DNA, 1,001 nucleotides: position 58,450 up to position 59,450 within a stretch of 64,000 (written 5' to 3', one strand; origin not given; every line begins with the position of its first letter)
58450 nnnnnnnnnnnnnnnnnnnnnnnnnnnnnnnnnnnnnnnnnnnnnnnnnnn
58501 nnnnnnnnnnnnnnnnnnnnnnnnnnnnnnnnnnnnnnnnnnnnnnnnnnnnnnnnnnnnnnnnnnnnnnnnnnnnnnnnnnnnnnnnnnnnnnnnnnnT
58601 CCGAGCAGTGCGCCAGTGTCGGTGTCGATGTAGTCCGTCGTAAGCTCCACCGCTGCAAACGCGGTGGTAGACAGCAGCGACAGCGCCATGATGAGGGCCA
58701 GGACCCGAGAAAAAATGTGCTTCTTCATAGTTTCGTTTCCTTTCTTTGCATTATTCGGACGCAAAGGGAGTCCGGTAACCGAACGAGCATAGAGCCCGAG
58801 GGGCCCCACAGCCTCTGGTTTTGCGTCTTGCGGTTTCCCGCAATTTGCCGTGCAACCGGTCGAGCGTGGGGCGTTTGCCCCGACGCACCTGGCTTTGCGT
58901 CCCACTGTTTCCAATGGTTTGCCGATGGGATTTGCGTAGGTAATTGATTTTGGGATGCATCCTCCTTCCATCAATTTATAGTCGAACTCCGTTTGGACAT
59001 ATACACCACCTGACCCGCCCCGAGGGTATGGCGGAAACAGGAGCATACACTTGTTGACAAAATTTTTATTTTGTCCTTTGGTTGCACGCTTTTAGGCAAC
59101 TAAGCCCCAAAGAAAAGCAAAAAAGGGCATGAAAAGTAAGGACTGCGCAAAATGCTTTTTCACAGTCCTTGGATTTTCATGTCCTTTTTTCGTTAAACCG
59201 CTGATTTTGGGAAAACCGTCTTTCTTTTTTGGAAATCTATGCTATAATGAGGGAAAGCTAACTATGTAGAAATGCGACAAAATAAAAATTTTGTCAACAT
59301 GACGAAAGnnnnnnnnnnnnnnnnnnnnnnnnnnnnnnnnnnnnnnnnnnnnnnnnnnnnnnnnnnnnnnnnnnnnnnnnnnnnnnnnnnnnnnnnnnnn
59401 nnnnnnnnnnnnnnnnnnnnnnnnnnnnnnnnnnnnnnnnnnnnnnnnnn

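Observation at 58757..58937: Two tandem c-di-GMP-I (GEMM-I)-like aptamers in the leader of the beta-helix protein gene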

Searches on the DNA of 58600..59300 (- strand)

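Call 3: search_rna_families(source=window, start=58600, end=59300, threshold=evalue, max_evalue=10, show_alignments=6)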
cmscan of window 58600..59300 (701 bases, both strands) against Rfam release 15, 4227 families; matches with E-value up to 10: 14.
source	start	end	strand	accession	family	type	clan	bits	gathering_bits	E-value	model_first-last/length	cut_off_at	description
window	58771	58859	-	RF01051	c-di-GMP-I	Cis-reg; riboswitch;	CL00126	56.5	35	2.4e-10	1-87/87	no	c-di-GMP-I riboswitch aptamer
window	59109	59205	-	RF02436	SpF43_sRNA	Gene; sRNA;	-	31.1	70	0.00023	1-99/99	no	Streptococcus sRNA SpF43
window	59120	59189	+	RF04134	MIR7504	Gene; miRNA;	-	22.4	83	0.25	1-124/124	no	MIR7504 microRNA precursor family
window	59109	59196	+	RF02436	SpF43_sRNA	Gene; sRNA;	-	20.9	70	0.17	1-99/99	no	Streptococcus sRNA SpF43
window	59173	59213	-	RF02098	DGCR5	Gene; lncRNA;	-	16.2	50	2.8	23-49/49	no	DiGeorge syndrome critical region gene 5 conserved region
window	59118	59256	+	RF01730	Termite-leu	Cis-reg;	-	16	51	1.5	1-78/78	no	Termite-leu RNA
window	59119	59191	+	RF04164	MIR1507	Gene; miRNA;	-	15.1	73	2.8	1-107/107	no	MIR1507 microRNA precursor family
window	59067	59185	-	RF00263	SNORA68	Gene; snRNA; snoRNA; HACA-box;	-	14.6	43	6.4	1-133/133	no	Small nucleolar RNA SNORA68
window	59124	59185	+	RF04026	mir-8499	Gene; miRNA;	-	14.6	100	9.3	1-77/77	no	mir-8499 microRNA precursor family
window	59105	59136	+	RF02098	DGCR5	Gene; lncRNA;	-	14.5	50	6.6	25-49/49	no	DiGeorge syndrome critical region gene 5 conserved region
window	58716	58766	-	RF00056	SNORA71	Gene; snRNA; snoRNA; HACA-box;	-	14.2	60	5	1-134/134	no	Small nucleolar RNA SNORA71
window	58683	58722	+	RF00097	snoR71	Gene; snRNA; snoRNA; CD-box;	-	14.1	40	8.8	1-107/107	no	Plant small nucleolar RNA R71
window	59066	59236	+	RF02188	ST7-OT4_2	Gene; lncRNA;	-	13.5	55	6.7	1-172/172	no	ST7 overlapping transcript 4 conserved region 2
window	59128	59182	-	RF01494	rliD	Gene; antisense;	-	10.8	50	2.1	269-327/327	no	Listeria sRNA rliD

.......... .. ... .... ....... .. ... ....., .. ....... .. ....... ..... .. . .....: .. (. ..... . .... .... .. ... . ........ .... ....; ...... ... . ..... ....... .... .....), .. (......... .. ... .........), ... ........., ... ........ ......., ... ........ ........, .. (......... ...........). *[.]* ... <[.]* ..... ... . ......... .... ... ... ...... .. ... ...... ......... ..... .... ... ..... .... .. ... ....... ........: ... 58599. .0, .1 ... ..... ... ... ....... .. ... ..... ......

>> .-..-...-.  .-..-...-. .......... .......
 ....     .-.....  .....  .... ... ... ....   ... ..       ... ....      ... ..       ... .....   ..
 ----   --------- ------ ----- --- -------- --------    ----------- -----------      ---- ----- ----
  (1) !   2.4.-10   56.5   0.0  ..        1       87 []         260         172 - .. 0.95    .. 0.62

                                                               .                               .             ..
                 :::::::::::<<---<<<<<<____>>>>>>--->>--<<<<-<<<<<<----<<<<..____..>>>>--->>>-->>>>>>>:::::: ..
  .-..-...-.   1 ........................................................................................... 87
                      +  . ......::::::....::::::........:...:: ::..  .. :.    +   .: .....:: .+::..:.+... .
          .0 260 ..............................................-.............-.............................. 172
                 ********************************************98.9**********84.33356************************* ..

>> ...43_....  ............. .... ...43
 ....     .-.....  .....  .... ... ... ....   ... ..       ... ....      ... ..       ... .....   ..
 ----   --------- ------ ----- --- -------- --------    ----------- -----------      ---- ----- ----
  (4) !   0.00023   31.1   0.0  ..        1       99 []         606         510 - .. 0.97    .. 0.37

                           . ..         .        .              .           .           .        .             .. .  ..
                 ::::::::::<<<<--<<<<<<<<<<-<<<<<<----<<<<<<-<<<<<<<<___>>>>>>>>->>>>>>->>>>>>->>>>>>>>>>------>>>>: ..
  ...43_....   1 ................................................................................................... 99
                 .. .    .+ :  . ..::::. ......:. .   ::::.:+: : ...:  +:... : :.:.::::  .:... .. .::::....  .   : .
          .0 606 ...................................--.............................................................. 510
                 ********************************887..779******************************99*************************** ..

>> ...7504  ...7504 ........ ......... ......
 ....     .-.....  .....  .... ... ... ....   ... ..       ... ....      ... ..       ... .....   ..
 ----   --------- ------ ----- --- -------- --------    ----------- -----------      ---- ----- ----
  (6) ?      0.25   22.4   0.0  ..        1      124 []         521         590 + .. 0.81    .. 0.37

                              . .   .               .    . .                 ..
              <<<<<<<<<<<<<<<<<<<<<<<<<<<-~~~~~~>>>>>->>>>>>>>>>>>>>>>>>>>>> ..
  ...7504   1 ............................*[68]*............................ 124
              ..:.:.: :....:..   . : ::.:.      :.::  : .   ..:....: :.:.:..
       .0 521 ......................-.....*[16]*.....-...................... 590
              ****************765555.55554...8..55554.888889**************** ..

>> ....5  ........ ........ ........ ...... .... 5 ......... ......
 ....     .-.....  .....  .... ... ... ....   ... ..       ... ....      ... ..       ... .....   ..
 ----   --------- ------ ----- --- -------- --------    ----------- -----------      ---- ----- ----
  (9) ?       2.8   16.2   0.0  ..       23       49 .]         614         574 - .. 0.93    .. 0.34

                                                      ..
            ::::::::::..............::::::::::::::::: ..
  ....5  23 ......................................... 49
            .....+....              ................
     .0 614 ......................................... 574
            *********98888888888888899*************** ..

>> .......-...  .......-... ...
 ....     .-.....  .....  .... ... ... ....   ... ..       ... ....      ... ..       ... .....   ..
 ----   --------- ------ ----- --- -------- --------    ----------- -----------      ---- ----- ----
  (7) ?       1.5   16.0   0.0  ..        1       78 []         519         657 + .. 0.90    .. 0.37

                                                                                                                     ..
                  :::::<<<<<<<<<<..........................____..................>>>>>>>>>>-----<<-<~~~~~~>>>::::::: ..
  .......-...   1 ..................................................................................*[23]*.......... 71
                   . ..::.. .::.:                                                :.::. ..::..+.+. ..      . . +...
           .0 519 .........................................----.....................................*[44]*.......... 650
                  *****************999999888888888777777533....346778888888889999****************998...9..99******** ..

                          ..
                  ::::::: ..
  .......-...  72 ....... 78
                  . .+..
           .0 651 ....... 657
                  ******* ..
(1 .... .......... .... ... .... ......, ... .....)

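Call 5: search_rna_families(source=window, start=58850, end=58990, threshold=evalue, max_evalue=10, show_alignments=4)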
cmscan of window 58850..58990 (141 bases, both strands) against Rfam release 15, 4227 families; matches with E-value up to 10: 1.
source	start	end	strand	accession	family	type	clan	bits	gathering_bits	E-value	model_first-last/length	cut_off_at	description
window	58851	58933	-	RF01051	c-di-GMP-I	Cis-reg; riboswitch;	CL00126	50.2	35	1.7e-09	1-87/87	no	c-di-GMP-I riboswitch aptamer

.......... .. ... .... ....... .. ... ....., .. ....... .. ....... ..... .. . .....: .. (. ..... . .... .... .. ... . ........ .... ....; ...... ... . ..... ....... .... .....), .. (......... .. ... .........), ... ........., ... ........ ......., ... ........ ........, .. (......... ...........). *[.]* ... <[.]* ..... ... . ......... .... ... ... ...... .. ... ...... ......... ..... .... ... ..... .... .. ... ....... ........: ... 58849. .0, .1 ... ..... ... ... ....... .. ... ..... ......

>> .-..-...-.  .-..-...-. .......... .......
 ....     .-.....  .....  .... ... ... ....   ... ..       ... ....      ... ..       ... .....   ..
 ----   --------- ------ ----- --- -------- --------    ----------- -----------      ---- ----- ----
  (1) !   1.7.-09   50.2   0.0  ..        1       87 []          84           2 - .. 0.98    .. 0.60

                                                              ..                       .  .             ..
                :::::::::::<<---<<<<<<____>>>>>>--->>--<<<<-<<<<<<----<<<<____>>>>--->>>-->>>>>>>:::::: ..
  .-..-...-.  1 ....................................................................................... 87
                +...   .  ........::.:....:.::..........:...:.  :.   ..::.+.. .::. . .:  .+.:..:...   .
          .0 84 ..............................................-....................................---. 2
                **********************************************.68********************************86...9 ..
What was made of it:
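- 58851..58924 (-): c-di-GMP-I aptamer 1 (Rfam hit 58933-58851): GAAA-capped P1, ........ core, P2 without a canonical tetraloop receptor. RF01051 50.2 bits against gathering score 35 (call 5).
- On c-di-GMP-I riboswitch aptamer (RF01051): RF01051 was the best-scoring family of its clan at both sites; two lower-scoring matches from the same clan were suppressed and not named (calls 3, 5). Aptamer 1 has none, and its P2 carries non-canonical marks in the call 5 alignment.
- Checked: The upstream half scanned alone gives RF01051 at 58933-58851 (50.2 bits, E 1.7e-9; call 5).
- Aptamer 1 lacks the receptor motif (call 5 alignment, non-canonical marks in P2).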

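Call 42: build_rna_model(alignment_id=A2, structure=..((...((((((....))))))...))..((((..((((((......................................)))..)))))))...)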
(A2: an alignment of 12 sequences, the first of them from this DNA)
Model R1 built from alignment A2 (12 sequences, 95 columns); structure: as given.
model positions 80; base pairs 18; branch points 1; effective number of sequences 4.61; information 0.708 bits per position. Calibrated on 0.2 Mb of random sequence (short: E-values are rough).
structure used (alignment columns):
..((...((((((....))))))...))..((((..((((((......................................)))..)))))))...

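Call 43: search_with_rna_model(model_id=R1, sources=[window, L006, L007, L011, L012, L013, L014, L015, L016, L017, L019, L020, L021, L008, L009, L010, L023, L024, L025, L026, L027, L028, L029, L030, L031, L032, L033, L034, L035, L036, L037, L038, L039, L040, L041, L042, L043, L044, L045, L047, L048, L051, L055, L056, L060], max_evalue=0.01, make_alignment=true)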
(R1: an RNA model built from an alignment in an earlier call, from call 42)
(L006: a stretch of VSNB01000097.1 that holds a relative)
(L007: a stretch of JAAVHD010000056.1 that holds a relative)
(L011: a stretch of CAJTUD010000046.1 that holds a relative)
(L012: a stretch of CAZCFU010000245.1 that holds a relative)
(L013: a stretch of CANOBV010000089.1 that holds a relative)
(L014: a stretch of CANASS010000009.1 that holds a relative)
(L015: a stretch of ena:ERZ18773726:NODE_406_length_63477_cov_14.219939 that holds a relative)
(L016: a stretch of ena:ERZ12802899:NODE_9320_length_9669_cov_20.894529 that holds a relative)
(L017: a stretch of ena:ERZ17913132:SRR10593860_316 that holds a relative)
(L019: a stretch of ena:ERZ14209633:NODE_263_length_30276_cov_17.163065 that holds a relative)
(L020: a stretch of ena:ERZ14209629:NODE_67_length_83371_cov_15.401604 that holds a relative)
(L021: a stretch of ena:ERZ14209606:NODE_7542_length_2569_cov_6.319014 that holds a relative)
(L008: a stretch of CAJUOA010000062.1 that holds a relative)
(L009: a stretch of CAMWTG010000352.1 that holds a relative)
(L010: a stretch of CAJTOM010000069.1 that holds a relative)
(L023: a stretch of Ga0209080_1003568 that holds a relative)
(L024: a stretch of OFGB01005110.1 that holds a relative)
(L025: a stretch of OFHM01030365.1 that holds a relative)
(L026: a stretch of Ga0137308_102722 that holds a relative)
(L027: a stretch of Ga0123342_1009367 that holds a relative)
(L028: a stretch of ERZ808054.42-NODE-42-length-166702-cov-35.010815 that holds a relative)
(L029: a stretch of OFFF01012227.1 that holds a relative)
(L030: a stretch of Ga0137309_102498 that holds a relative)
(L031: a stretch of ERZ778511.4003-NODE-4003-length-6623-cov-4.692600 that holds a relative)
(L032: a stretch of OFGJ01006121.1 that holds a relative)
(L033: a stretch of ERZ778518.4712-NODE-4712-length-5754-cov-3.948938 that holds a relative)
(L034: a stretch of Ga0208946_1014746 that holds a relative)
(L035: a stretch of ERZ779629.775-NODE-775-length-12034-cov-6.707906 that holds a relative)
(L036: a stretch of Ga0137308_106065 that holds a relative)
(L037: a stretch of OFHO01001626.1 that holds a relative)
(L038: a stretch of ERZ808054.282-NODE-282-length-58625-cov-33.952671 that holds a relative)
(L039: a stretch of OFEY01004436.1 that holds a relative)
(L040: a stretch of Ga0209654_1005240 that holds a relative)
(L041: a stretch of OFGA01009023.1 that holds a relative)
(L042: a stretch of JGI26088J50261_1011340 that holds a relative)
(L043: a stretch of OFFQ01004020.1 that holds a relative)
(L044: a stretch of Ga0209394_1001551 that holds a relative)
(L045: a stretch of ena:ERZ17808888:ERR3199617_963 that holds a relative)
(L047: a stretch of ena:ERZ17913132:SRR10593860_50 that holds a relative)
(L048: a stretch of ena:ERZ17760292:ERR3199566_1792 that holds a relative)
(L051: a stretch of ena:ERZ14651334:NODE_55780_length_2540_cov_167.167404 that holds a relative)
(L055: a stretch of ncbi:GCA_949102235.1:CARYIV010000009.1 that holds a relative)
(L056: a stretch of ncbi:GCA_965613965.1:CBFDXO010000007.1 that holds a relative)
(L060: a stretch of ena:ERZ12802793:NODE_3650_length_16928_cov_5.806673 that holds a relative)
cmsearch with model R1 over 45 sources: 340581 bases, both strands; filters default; matches with E-value up to 0.01: 58.
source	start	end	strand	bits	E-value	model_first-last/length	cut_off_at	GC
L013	1513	1595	+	83.1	1.4e-14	1-80/80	no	0.65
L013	1604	1685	+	82.7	1.6e-14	1-80/80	no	0.55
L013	1695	1768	+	81.3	3.1e-14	1-80/80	no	0.68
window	58851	58924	-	73.4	1.2e-12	1-80/80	no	0.64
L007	3796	3875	+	72.1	2.3e-12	1-80/80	no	0.61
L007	3876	3957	+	71.5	3.1e-12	1-80/80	no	0.61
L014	1603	1689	+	70.5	4.9e-12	1-80/80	no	0.63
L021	337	414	+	70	6.3e-12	1-80/80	no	0.59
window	58774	58850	-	69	9.6e-12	1-80/80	no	0.61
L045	2301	2378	+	68.9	1e-11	1-80/80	no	0.58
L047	2301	2378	+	68.9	1e-11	1-80/80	no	0.58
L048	834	911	+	68.9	1e-11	1-80/80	no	0.58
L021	415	491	+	68.1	1.5e-11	1-80/80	no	0.62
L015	2379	2455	+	67.8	1.7e-11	1-80/80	no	0.64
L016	438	514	+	67.8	1.7e-11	1-80/80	no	0.64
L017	2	78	+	67.8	1.7e-11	1-80/80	no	0.64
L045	2379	2455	+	67.8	1.7e-11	1-80/80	no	0.64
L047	2379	2455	+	67.8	1.7e-11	1-80/80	no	0.64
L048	912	988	+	67.8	1.7e-11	1-80/80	no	0.64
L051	82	158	+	67.8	1.7e-11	1-80/80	no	0.64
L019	2380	2456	+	67.8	1.8e-11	1-80/80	no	0.58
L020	70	146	+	67.8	1.8e-11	1-80/80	no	0.58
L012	848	930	+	67.6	1.9e-11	1-80/80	no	0.67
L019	2302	2379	+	67.4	2e-11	1-80/80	no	0.58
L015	2309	2378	+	67.3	2.2e-11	1-80/80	no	0.61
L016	368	437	+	67.3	2.2e-11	1-80/80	no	0.61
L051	12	81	+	67.3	2.2e-11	1-80/80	no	0.61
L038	578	682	-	66.2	3.7e-11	1-80/80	no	0.5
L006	3882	3955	+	65.1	6.2e-11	1-80/80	no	0.7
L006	3772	3872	+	64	1e-10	1-80/80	no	0.52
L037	1715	1804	+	63.4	1.4e-10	1-80/80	no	0.61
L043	4518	4607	-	63.4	1.4e-10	1-80/80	no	0.61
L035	7466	7555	-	63.3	1.4e-10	1-80/80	no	0.62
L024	4370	4459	-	63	1.6e-10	1-80/80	no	0.6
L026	6301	6390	-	63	1.6e-10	1-80/80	no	0.6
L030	10609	10698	+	63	1.6e-10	1-80/80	no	0.6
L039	1525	1614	+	63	1.6e-10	1-80/80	no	0.6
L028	3109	3198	+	62.1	2.5e-10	1-80/80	no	0.62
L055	2172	2247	+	62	2.6e-10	1-80/80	no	0.68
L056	2172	2247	+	62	2.6e-10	1-80/80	no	0.68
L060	342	417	+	62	2.6e-10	1-80/80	no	0.68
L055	2366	2454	+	56.9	2.8e-09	1-80/80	no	0.56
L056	2366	2454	+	56.9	2.8e-09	1-80/80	no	0.56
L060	536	624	+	56.9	2.8e-09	1-80/80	no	0.56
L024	4463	4542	-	56.6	3.3e-09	1-80/80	no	0.6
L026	6394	6473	-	56.6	3.3e-09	1-80/80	no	0.6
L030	10526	10605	+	56.6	3.3e-09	1-80/80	no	0.6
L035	7559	7638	-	56.6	3.3e-09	1-80/80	no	0.6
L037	1632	1711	+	56.6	3.3e-09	1-80/80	no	0.6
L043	4611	4690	-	56.6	3.3e-09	1-80/80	no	0.6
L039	1442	1521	+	55.9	4.5e-09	1-80/80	no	0.61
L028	3026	3105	+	55.1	6.5e-09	1-80/80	no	0.6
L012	621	690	+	52.9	1.9e-08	1-80/80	no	0.61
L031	1231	1391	+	48.8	1.3e-07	1-80/80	no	0.58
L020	1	69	+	47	3e-07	10-80/80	5'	0.57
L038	478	569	-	44.6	9.2e-07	1-80/80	no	0.63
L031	1400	1477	+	44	1.2e-06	1-80/80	no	0.67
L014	1369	1439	+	43.6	1.4e-06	1-80/80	no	0.61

Alignment A3: 58 matches aligned to the model, 195 columns, each read 5' to 3' on its own strand. Consensus structure (alignment columns), stored with it:
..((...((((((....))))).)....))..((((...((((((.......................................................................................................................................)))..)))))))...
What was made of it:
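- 58851..58924 (-): Trimmed model 73.4 bits (call 43).
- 58774..58850 (-): c-di-GMP-I aptamer 2 (Rfam hit 58859-58771), directly abutting aptamer 1; P2 has a receptor-like CUGUGG...CUAUG. Trimmed model 69 bits (call 43).
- On Cooperative tandem-aptamer riboswitch (one platform): Hits end at 58851 and start at 58850 (call 43).
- Checked: They abut: 58924-58851 (73.4 bits) and 58850-58774 (69 bits) (call 43).
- The trimmed model gives two abutting hits and no others in the window (call 43).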
